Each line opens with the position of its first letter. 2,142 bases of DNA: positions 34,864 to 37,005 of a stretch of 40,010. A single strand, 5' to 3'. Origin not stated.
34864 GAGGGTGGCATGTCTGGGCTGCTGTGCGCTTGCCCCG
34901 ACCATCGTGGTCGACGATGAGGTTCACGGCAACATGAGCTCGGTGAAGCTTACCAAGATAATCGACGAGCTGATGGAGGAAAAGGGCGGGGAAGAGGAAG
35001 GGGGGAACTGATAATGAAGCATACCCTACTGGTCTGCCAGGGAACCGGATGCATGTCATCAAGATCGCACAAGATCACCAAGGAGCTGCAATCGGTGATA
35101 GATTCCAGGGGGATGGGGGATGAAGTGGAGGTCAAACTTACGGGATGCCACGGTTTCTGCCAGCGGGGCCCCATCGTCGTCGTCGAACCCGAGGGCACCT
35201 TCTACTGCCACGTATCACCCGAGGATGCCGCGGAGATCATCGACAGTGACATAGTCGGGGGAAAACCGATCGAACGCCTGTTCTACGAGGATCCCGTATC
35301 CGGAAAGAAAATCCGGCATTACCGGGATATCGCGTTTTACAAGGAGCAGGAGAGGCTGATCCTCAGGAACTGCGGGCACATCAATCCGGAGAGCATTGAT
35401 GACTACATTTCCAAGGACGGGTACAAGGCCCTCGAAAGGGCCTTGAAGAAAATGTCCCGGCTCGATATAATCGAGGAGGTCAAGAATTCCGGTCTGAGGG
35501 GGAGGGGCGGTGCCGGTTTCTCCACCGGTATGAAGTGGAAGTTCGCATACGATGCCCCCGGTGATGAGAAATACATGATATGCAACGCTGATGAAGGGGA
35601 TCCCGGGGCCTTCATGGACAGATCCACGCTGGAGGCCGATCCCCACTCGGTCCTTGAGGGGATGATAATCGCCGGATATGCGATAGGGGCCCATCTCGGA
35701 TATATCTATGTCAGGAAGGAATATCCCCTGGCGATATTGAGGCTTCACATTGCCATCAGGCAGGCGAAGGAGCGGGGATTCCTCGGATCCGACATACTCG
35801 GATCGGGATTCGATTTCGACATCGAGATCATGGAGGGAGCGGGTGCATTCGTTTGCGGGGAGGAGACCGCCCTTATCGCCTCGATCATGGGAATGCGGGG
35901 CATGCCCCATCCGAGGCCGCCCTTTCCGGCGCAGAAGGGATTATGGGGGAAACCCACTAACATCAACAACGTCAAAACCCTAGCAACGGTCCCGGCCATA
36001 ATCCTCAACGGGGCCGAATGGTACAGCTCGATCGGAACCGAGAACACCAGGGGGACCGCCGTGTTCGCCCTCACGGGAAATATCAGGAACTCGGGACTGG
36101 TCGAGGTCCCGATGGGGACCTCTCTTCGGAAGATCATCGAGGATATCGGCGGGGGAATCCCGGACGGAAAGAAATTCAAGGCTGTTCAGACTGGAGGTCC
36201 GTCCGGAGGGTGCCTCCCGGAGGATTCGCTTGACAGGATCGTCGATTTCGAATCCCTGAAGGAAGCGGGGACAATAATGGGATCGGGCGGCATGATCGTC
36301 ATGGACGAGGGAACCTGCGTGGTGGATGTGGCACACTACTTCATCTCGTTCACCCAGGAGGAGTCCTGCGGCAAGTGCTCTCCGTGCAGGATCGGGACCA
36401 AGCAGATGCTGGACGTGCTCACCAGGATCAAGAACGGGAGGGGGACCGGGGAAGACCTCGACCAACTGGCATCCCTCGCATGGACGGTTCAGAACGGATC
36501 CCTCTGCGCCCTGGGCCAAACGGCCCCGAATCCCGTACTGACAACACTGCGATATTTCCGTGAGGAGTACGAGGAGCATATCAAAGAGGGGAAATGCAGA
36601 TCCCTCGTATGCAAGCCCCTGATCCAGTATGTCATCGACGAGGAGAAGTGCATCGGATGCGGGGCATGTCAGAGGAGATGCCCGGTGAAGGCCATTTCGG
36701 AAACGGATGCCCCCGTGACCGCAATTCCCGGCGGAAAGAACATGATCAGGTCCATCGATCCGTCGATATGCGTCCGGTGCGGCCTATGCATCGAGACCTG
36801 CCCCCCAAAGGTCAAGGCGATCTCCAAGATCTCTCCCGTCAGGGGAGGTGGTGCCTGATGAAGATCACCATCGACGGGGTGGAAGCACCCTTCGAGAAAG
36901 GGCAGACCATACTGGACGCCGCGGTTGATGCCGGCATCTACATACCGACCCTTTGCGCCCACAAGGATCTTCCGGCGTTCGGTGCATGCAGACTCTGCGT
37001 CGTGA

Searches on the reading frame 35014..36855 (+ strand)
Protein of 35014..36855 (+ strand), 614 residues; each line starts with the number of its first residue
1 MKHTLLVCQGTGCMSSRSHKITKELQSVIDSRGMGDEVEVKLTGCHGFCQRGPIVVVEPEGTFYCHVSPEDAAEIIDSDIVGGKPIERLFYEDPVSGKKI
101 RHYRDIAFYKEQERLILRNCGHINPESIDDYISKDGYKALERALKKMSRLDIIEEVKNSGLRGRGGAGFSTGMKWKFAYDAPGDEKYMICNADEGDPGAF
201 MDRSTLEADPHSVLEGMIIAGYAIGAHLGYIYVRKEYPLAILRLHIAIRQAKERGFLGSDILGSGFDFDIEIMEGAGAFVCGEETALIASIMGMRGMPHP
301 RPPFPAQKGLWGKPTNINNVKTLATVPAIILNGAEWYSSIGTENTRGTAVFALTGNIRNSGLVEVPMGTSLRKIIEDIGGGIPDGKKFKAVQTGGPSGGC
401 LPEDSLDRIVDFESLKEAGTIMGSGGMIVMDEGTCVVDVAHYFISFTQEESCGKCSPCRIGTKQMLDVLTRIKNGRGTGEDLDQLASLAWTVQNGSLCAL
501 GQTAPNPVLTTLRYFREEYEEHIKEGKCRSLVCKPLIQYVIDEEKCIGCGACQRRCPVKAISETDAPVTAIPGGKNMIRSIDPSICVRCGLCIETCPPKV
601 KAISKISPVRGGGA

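Call 5: search_protein_families(library=pfam, proteins=[window:35014-36855:+], max_evalue=0.1)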
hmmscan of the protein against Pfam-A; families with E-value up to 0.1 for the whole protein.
window:35014-36855:+ (614 aa): 18 families
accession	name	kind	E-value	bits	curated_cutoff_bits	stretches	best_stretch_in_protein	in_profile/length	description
PF01512.22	Complex1_51K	-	2.5e-46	157.7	31.2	1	156-327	1-149/150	Nuo51 FMN-binding domain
PF10589.14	NADH_4Fe-4S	-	5.2e-34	116.4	23.5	1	438-522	1-85/85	NADH-ubiquinone oxidoreductase-F iron-sulfur binding region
PF00037.32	Fer4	-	1.6e-11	43.9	21.1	2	539-562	1-24/24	4Fe-4S binding domain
PF12838.12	Fer4_7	-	8.1e-11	42.7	27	2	545-599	1-51/52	4Fe-4S dicluster domain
PF12797.12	Fer4_2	-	6.9e-09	35.5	24.5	2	540-558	4-22/22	4Fe-4S binding domain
PF13237.11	Fer4_10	-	3.8e-08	33.6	25.5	2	539-597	2-53/53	4Fe-4S dicluster domain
PF12837.12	Fer4_6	-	9.5e-08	32.1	25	2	540-561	3-24/24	4Fe-4S binding domain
PF10531.15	SLBB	-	6.1e-07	29.6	27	1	350-399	1-53/55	SLBB domain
PF13187.11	Fer4_9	-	8.8e-07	29.3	27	1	545-599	1-50/52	4Fe-4S dicluster domain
PF01257.25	2Fe-2S_thioredx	-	9.3e-07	29.2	24.8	1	2-77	65-142/145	Thioredoxin-like [2Fe-2S] ferredoxin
PF14697.11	Fer4_21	-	3e-06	27.7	35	1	540-597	2-52/59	4Fe-4S dicluster domain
PF13183.11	Fer4_8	-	0.00013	22.9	27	1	544-599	3-67/68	4Fe-4S dicluster domain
PF13459.11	Fer4_15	-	0.0003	21.9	22.4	1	540-558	2-21/66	4Fe-4S single cluster domain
PF13484.11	Fer4_16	-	0.0055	17.9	30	1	545-564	1-20/66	4Fe-4S double cluster binding domain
PF22461.2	SLBB_2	-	0.0062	17.1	27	1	351-396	3-49/79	SLBB domain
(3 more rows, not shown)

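Call 9: search_protein_families(library=ncbifam, proteins=[window:35014-36855:+], max_evalue=0.01)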
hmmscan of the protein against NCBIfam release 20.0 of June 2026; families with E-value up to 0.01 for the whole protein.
window:35014-36855:+ (614 aa): 67 families (the best 25 are shown)
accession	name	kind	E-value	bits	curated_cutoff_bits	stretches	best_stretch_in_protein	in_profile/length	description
TIGR01959.1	nuoF_fam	equivalog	7.5e-152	505.5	558.65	1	122-523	8-410/410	NADH-quinone oxidoreductase subunit NuoF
NF008436.0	PRK11278.1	equivalog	8.5e-120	400.7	749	1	107-527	6-430/448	NADH-quinone oxidoreductase subunit NuoF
NF010120.0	PRK13596.1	equivalog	8.6e-120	400.2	389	1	116-528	8-422/433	NADH-quinone oxidoreductase subunit NuoF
NF041612.1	fdxn_Clost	equivalog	3.1e-18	66.2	150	1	11-89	22-100/102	2Fe-2S ferredoxin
TIGR01945.1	rnfC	subfamily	2.3e-14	52.8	245.95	1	119-399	95-332/435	RnfABCDGE type electron transport complex subunit C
TIGR04481.1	PR_assoc_PrdC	equivalog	7.3e-12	44.8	490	1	146-399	69-286/425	proline reductase-associated electron transfer protein PrdC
NF003454.1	PRK05035.1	equivalog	1.5e-11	43.5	345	1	119-399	97-335/556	electron transport complex subunit RsxC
TIGR04105.1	FeFe_hydrog_B1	subfamily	2.7e-11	42.8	450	1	540-598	138-202/462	monomeric [FeFe] hydrogenase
NF058577.1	FdxA_fam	equivalog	2.1e-10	40.6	65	1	539-597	3-49/52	4Fe-4S ferredoxin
NF040612.1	F420_dehyd_FpoI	exception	1.8e-09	37.6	180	1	540-605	38-103/135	F420H2 dehydrogenase subunit FpoI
TIGR01971.1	NuoI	subfamily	3.7e-09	36.2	113.05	2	542-599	40-96/121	NADH-quinone oxidoreductase, chain I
NF041613.1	fdxn_Azotob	equivalog_domain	4.1e-09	36.7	195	1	13-86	24-97/107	2Fe-2S ferredoxin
TIGR02512.1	FeFe_hydrog_A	subfamily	1e-07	31.2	405.95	2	540-606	3-70/375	[FeFe] hydrogenase, group A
NF042909.1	FMH_DH_FwdF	exception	1.7e-07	30.7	375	1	541-598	12-69/336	tungsten-dependent formylmethanofuran dehydrogenase subunit FwdF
NF004914.0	PRK06273.1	equivalog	2e-07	30.9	163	1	538-597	45-106/167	ferredoxin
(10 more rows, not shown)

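Call 61: search_solved_structures(query=window:35014-36855:+, max_evalue=1e-40)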
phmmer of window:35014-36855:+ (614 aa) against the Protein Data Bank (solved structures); distinct sequences matched with E-value up to 1e-40: 61 (the best 60 are shown).
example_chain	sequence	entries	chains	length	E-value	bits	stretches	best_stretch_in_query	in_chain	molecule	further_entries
7t2r_B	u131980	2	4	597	4.3e-245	818.1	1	5-562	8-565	NiFe hydrogenase subunit B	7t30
7q4v_B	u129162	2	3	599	2.2e-235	786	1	4-597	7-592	Iron hydrogenase HydB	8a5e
9n5u_B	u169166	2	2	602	3e-213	712.9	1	29-597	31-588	NfnB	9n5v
9bov_B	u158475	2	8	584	7.8e-210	701.6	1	10-596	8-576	NADH dehydrogenase (Quinone)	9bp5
9mqx_B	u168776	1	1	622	6.7e-209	698.5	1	5-602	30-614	NADH:ubiquinone oxidoreductase, NADH-binding (51 kD) subunit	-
8oh5_B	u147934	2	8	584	2.8e-207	693.2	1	18-597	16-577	NAD-reducing hydrogenase subunit HoxF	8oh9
8a6t_B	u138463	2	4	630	1e-205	688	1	4-598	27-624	Electron bifurcating hydrogenase subunit HydB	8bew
7p5h_B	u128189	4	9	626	1.1e-198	664.7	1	5-600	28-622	Fe-hydrogenase, subunit beta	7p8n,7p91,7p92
7q4w_B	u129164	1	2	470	7.5e-197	658.7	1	128-597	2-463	Iron hydrogenase HydB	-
6vw7_B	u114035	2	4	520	2.3e-123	416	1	104-519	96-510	NAD-dependent formate dehydrogenase beta subunit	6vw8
2fug_1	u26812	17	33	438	2.6e-115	389.4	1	113-522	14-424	NADH-quinone oxidoreductase chain 1 | NADH-QUINONE OXIDOREDUCTASE SUBUNIT 1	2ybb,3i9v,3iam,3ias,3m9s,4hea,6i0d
9fii_B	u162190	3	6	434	8.1e-113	381.1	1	114-526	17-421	NADH-quinone oxidoreductase subunit F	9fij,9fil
6hl2_B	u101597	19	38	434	3e-112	379.3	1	114-526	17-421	NADH-quinone oxidoreductase subunit F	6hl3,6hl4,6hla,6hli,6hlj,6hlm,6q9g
7q5y_C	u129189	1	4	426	3.3e-112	379.1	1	114-526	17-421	NADH-quinone oxidoreductase subunit F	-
6r7p_B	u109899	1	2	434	7.7e-112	377.9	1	114-526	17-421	NADH-quinone oxidoreductase subunit F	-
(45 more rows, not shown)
